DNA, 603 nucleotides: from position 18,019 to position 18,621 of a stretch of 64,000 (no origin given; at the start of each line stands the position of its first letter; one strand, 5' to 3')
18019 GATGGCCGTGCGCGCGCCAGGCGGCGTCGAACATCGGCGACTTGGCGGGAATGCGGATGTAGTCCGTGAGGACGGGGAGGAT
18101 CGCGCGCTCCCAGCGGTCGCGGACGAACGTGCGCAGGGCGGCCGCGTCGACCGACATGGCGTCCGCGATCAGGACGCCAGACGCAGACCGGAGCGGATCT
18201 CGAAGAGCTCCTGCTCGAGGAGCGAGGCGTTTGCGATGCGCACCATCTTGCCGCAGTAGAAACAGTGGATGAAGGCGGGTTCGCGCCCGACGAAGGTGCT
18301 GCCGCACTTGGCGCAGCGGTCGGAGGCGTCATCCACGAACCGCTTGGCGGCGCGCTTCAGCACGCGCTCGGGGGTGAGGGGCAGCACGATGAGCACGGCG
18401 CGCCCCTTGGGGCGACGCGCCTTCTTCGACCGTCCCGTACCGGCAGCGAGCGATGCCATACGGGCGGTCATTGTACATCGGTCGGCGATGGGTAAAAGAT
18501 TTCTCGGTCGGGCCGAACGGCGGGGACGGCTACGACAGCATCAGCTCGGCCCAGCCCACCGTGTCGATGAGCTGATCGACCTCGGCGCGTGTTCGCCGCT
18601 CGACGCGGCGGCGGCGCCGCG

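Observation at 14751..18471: Conserved histidine-phosphatase / DUF3090 / SCO1664-family triad (Rv2135c-Rv2134c-Rv2133c-like) outside its usual Actinobacterial context, coupled to an M20 peptidase and a zinc-ribbon ORF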

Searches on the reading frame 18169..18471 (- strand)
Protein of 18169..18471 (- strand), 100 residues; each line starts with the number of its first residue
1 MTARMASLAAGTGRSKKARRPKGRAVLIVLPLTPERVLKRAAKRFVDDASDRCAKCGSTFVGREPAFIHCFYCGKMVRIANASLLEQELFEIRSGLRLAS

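Call 4: search_protein_families(library=ncbifam, proteins=[window:18169-18471:-], max_evalue=0.01)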
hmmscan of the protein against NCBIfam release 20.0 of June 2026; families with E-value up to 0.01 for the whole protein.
window:18169-18471:- (100 aa): 0 families

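Call 5: search_protein_families(library=pfam, proteins=[window:18169-18471:-], max_evalue=0.01)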
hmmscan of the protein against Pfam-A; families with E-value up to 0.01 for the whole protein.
window:18169-18471:- (100 aa): 1 family
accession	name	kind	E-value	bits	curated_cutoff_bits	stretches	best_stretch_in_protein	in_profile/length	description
PF18551.6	TackOD1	-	0.0037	17.3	32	1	50-78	88-115/188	Thaumarchaeal output domain 1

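Call 68: search_protein_families(library=padloc, proteins=[window:18169-18471:-], max_evalue=0.001)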
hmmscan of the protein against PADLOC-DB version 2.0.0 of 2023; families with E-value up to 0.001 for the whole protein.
window:18169-18471:- (100 aa): 0 families

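Call 86: find_homologous_proteins(query=window:18169-18471:-, max_evalue=0.001)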
Query window:18169-18471:- (100 aa): 249 proteins with E <= 0.001 among 261 candidates; the best 120 are listed.
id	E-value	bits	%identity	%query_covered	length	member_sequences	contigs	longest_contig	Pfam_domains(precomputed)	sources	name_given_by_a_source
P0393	1.9e-52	193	91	100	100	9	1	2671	-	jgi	-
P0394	8.6e-51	187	88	100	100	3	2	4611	-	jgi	jgi:hypothetical protein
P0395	1.8e-50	186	89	100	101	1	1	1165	-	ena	-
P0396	4.2e-50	185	91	96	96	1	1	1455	-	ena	-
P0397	2.6e-49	183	91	96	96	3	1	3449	-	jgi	-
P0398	4.3e-49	182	86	100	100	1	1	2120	-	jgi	jgi:hypothetical protein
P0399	6.1e-30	121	76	72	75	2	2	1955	-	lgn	-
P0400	8.0e-30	120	78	72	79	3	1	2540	-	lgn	-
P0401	1.5e-29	120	61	92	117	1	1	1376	-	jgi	-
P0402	5.9e-29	118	75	72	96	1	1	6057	-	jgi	jgi:hypothetical protein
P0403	6.4e-29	118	64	91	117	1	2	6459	-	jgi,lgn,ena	-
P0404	7.9e-29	117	60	86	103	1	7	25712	-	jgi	jgi:hypothetical protein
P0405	9.0e-29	117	70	74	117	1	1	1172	-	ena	-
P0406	1.2e-28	117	67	85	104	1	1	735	-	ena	-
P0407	1.2e-28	117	69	74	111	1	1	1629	-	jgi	jgi:hypothetical protein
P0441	3.0e-27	112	72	72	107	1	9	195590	-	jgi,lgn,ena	jgi:hypothetical protein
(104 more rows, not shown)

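Call 87: find_encoding_contigs(protein=P0441, flank=6000, max_places=4)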
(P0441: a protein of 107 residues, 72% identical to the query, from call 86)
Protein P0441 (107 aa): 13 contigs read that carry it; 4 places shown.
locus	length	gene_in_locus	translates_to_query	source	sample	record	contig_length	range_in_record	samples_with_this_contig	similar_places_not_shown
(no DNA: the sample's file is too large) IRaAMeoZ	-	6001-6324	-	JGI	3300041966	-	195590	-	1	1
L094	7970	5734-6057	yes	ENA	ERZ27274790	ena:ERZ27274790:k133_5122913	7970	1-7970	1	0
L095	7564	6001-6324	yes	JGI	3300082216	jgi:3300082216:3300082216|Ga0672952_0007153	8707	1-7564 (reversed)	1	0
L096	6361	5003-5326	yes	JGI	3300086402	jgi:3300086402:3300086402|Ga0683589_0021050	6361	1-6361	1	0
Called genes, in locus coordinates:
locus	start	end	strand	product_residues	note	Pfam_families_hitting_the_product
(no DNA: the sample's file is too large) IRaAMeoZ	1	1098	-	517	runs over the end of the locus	PF13191:AAA_16, PF13604:AAA_30 (weak), PF13245:AAA_19 (weak), PF13401:AAA_22, PF21327:GspA_C39-like (weak), PF01471:PG_binding_1 (weak)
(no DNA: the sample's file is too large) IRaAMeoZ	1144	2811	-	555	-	PF00749:tRNA-synt_1c, PF03950:tRNA-synt_1c_C, PF20974:tRNA-synt_1c_C2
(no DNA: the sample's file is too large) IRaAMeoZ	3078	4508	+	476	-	PF05494:MlaC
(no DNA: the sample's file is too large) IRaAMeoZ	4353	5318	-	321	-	PF01636:APH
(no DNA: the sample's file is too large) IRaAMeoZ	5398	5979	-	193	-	-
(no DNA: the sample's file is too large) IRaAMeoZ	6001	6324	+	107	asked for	-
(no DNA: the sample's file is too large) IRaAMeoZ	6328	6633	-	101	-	PF03992:ABM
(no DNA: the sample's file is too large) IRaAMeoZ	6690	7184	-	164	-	PF00881:Nitroreductase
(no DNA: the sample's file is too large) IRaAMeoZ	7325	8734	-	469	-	PF01425:Amidase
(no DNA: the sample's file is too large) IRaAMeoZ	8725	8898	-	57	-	-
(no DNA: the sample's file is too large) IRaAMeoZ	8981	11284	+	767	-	PF01315:Ald_Xan_dh_C, PF02738:MoCoBD_1, PF20256:MoCoBD_2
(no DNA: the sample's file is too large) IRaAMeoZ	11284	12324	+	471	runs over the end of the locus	PF04389:Peptidase_M28 (faint), PF01546:Peptidase_M20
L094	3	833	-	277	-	?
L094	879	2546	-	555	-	PF00749:tRNA-synt_1c, PF03950:tRNA-synt_1c_C, PF20974:tRNA-synt_1c_C2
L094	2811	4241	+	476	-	PF05494:MlaC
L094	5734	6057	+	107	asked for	-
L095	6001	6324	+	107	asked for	-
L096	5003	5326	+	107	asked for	-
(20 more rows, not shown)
